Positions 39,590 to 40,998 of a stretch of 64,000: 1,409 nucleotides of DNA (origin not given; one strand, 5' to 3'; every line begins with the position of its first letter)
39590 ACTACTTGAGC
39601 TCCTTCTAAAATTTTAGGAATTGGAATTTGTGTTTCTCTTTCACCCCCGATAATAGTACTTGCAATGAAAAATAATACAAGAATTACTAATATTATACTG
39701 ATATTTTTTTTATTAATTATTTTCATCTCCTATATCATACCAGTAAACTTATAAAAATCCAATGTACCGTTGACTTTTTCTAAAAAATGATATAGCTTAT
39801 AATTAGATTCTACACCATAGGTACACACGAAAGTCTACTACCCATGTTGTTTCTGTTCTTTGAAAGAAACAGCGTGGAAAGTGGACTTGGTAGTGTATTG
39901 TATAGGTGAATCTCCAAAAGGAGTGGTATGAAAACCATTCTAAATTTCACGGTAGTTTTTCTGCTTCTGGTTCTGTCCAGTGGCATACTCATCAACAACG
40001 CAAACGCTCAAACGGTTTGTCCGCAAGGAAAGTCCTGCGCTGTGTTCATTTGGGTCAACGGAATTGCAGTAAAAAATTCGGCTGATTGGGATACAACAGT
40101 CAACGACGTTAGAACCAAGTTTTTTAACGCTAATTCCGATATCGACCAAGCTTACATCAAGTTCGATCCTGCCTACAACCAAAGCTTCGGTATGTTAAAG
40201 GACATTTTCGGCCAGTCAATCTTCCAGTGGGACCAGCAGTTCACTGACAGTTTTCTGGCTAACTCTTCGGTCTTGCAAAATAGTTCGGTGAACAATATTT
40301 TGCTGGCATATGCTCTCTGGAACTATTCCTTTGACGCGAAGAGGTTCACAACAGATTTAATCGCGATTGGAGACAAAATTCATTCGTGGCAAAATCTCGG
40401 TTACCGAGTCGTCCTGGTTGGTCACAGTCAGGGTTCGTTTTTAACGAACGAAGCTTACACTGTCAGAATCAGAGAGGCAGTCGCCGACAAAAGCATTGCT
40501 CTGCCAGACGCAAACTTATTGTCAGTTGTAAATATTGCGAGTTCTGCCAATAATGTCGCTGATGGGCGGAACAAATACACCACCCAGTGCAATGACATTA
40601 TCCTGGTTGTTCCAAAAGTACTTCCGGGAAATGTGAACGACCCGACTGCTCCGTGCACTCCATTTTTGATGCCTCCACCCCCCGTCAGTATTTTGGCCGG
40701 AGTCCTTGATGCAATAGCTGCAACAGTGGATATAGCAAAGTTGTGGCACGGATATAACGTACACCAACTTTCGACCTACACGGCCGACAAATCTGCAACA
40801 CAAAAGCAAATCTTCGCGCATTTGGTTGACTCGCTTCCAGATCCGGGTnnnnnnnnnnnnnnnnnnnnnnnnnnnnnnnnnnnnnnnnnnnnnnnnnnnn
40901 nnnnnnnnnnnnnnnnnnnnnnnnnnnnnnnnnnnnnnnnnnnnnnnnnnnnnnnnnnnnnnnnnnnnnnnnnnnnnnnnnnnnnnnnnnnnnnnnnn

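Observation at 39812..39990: Inverted paralogous secreted lipase genes share a near-identical promoter, 5' region and signal-peptide cassette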

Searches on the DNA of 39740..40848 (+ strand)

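Call 56: build_rna_model(alignment_id=A3)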
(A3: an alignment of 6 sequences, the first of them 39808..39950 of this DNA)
Model R1 built from alignment A3 (6 sequences, 150 columns); structure: RNAalifold consensus.
model positions 143; base pairs 42; branch points 1; effective number of sequences 1.48; information 0.59 bits per position. Calibrated on 0.2 Mb of random sequence (short: E-values are rough).
structure used (alignment columns):
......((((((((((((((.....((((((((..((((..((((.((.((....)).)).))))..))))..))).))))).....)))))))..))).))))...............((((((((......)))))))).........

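Call 58: search_with_rna_model(model_id=R1, sources=[window, L005, L006, L008, L009, L010, L012, L013, L014, L015], max_evalue=10, make_alignment=true)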
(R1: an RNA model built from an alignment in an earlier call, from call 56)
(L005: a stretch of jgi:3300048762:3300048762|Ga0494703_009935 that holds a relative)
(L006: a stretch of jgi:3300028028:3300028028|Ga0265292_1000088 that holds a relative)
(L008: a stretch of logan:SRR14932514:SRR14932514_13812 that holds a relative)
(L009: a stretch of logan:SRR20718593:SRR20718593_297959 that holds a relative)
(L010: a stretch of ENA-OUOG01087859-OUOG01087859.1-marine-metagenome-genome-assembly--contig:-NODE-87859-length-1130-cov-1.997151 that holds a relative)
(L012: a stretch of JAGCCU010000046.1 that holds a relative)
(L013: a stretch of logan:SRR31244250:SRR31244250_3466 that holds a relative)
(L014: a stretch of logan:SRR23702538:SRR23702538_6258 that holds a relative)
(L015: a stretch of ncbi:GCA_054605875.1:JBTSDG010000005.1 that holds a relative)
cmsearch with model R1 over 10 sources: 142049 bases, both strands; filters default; matches with E-value up to 10: 17.
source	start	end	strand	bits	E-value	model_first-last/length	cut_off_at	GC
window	39808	39950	+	156.9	5.9e-30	1-143/143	no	0.38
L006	914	1055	+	142.2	6e-27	1-143/143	no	0.37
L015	1990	2129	+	141.9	7e-27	1-143/143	no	0.36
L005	1617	1757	+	134.7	2.1e-25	1-143/143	no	0.38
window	50779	50920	-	123.6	3.7e-23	1-143/143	no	0.39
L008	4842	4989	+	120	2e-22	1-143/143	no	0.35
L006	4052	4188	+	70.2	3.3e-12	1-143/143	no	0.4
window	39802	39913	-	32.6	0.00016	1-143/143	no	0.38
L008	4819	4948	-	19.5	0.077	1-143/143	no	0.32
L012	2104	2127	-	16.5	0.32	111-134/143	no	0.33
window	50816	50935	+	15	0.63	1-143/143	no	0.38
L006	902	1019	-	14.8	0.72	1-143/143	no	0.35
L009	196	231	-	13.9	1.1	35-70/143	no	0.22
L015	1967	2087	-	10.5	5.3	1-143/143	no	0.34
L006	4046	4156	-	10.4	5.5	1-143/143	no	0.36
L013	18993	19053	+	9.6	8.1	1-143/143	no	0.48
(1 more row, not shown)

Alignment A4: 17 matches aligned to the model, 171 columns, each read 5' to 3' on its own strand. Consensus structure (alignment columns), stored with it:
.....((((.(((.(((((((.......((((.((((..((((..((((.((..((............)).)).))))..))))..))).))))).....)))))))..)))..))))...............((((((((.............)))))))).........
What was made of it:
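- The antisense strand also gets a weak R1 hit (32.6 bits; call 58).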

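Call 61: search_with_rna_model(model_id=R1, sources=[window, L005, L006, L008, L015], max_evalue=1e-8, make_alignment=true, show_alignments=2)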
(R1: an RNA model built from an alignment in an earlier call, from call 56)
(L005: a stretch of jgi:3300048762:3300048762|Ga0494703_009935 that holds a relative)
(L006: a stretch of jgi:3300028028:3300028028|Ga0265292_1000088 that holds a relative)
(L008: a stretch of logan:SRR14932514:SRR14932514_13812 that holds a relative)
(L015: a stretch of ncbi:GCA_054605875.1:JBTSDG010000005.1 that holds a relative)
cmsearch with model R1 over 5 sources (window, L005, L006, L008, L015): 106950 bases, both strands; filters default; matches with E-value up to 1e-8: 7.
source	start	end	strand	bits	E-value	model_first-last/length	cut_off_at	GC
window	39808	39950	+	156.9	4.5e-30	1-143/143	no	0.38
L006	914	1055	+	142.2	4.5e-27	1-143/143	no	0.37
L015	1990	2129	+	141.9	5.3e-27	1-143/143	no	0.36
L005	1617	1757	+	134.7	1.6e-25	1-143/143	no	0.38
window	50779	50920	-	123.6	2.8e-23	1-143/143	no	0.39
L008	4842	4989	+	120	1.5e-22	1-143/143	no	0.35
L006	4052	4188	+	70.2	2.5e-12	1-143/143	no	0.4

Alignment A5: 7 matches aligned to the model, 150 columns, each read 5' to 3' on its own strand. Consensus structure (alignment columns), stored with it:
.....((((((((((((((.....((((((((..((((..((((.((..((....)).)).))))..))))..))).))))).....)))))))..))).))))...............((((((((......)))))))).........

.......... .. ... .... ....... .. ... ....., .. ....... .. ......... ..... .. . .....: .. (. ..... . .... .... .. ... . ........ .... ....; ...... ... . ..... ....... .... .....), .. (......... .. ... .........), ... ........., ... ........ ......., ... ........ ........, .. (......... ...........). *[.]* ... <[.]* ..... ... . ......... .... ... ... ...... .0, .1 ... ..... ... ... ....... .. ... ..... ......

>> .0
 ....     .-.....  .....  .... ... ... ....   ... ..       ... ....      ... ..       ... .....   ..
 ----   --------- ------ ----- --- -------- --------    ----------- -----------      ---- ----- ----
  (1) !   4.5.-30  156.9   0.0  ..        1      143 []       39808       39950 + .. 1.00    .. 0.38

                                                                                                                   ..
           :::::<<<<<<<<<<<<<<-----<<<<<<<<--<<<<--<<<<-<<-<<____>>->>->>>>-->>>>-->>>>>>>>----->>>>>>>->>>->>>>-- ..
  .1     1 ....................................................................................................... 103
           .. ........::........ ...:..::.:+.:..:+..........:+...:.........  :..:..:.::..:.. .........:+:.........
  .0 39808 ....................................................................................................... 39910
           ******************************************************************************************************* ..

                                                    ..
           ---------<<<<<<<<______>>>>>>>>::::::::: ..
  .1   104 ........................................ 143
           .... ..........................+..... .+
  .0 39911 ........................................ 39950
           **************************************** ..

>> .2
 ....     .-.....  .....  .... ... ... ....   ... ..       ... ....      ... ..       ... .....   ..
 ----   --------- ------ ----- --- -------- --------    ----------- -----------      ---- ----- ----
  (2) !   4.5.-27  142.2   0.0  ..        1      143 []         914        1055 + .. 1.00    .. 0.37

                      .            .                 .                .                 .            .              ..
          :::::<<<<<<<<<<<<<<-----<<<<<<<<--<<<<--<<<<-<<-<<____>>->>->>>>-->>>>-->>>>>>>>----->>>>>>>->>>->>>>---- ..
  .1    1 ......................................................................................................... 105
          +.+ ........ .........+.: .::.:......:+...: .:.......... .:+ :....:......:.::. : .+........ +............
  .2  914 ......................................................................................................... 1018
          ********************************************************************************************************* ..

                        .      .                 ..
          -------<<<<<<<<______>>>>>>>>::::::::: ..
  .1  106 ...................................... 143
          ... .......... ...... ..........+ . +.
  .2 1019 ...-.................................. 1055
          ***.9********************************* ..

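Call 69: search_with_rna_model(model_id=R1, sources=[L016, L017, L001, L002, L003, L004, L007, L011], max_evalue=0.01)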
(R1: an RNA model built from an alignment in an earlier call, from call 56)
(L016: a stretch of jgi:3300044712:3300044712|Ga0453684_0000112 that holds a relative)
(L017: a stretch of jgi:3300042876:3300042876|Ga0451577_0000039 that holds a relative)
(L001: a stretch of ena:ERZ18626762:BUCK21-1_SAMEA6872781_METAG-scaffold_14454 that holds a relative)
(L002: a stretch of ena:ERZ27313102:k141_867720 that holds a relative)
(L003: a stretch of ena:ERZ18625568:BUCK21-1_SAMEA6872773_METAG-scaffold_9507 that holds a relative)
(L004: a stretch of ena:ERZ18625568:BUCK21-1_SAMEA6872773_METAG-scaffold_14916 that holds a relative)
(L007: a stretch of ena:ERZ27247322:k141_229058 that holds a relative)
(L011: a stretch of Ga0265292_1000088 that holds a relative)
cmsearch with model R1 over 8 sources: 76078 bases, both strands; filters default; matches with E-value up to 0.01: 12.
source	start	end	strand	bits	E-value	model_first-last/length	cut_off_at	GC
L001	425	567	+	156.9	3.2e-30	1-143/143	no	0.38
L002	415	557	+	156.9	3.2e-30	1-143/143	no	0.38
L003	1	140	+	148.3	1.8e-28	4-143/143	5'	0.39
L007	928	1069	+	142.2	3.2e-27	1-143/143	no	0.37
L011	12621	12762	-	142.2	3.2e-27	1-143/143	no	0.37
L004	750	891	+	123.6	2e-23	1-143/143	no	0.39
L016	9877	10023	+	90.5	1.2e-16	1-143/143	no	0.38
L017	3945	4091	+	90.5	1.2e-16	1-143/143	no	0.38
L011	9488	9624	-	70.2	1.8e-12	1-143/143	no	0.4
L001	419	530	-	32.6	8.5e-05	1-143/143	no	0.38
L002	409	520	-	32.6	8.5e-05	1-143/143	no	0.38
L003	1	103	-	30.5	0.00023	1-103/143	3'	0.4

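Call 77: search_rna_families(sources=[L014], threshold=evalue, max_evalue=1)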
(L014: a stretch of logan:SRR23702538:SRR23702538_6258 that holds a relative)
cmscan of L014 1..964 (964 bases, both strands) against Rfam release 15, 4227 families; matches with E-value up to 1: 1.
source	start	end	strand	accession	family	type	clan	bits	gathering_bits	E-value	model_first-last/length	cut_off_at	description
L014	363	447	+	RF03522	mir-4850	Gene; miRNA;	-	21.1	93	0.22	1-89/89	no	mir-4850 microRNA precursor family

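Call 78: search_rna_families(source=window, start=39740, end=40010, threshold=evalue, max_evalue=10)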
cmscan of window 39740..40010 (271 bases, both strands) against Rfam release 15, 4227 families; matches with E-value up to 10: 8.
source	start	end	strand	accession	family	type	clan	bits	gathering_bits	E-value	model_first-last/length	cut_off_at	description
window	39823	39896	+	RF00639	mir-515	Gene; miRNA;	CL00096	22.1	68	0.039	1-87/87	no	mir-515 microRNA precursor family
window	39740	39845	-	RF01464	rliA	Gene; sRNA;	-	17.7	50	0.19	1-106/224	3'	Listeria sRNA rliA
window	39822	39897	+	RF04295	mir-329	Gene; miRNA;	CL00149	16.1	76.8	0.87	1-80/80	no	mir-329 microRNA precursor family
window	39922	39992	-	RF01392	isrI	Gene; sRNA;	-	15.4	45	6.1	1-98/98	no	isrI Hfq binding RNA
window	39748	39820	-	RF02432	SpF25_sRNA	Gene; sRNA;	-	14.3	48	8.5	1-102/102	no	Streptococcus sRNA SpF25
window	39831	39887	+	RF03401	mir-1323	Gene; miRNA;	-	14.2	98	3.2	1-73/73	no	mir-1323 microRNA precursor family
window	39834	39887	+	RF04028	mir-7948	Gene; miRNA;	-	13.9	82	4.5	1-63/63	no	mir-7948 microRNA precursor family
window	39903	39965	+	RF02591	Spy1786666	Gene; sRNA;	-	13.4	64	5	1-87/87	no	S. pyogenes small RNA 1786666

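Call 90: search_with_rna_model(model_id=R1, sources=[L018], max_evalue=1)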
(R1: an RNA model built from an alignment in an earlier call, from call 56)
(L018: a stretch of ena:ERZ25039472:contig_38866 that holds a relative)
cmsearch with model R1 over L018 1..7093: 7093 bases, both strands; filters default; matches with E-value up to 1: 1.
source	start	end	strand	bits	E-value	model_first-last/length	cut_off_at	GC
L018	2880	3023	+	103.7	2.2e-20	1-143/143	no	0.39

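Call 92: search_with_rna_model(model_id=R1, sources=[window, L005, L006, L008, L015, L016, L018], max_evalue=1e-8, make_alignment=true)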
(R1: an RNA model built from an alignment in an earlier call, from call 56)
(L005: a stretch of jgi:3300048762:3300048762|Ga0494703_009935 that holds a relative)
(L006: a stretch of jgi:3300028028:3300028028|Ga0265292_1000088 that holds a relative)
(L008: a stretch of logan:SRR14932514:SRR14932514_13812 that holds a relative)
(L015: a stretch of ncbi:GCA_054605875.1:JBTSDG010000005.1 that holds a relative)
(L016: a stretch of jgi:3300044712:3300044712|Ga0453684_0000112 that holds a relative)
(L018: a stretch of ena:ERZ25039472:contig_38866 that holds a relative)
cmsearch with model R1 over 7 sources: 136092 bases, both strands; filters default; matches with E-value up to 1e-8: 9.
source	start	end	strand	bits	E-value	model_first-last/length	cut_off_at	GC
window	39808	39950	+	156.9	5.7e-30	1-143/143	no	0.38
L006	914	1055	+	142.2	5.8e-27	1-143/143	no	0.37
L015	1990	2129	+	141.9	6.7e-27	1-143/143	no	0.36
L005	1617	1757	+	134.7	2e-25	1-143/143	no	0.38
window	50779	50920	-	123.6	3.6e-23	1-143/143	no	0.39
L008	4842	4989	+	120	1.9e-22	1-143/143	no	0.35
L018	2880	3023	+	103.7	4.3e-19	1-143/143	no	0.39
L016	9877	10023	+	90.5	2.1e-16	1-143/143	no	0.38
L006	4052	4188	+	70.2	3.1e-12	1-143/143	no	0.4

Alignment A8: 9 matches aligned to the model, 156 columns, each read 5' to 3' on its own strand. Consensus structure (alignment columns), stored with it:
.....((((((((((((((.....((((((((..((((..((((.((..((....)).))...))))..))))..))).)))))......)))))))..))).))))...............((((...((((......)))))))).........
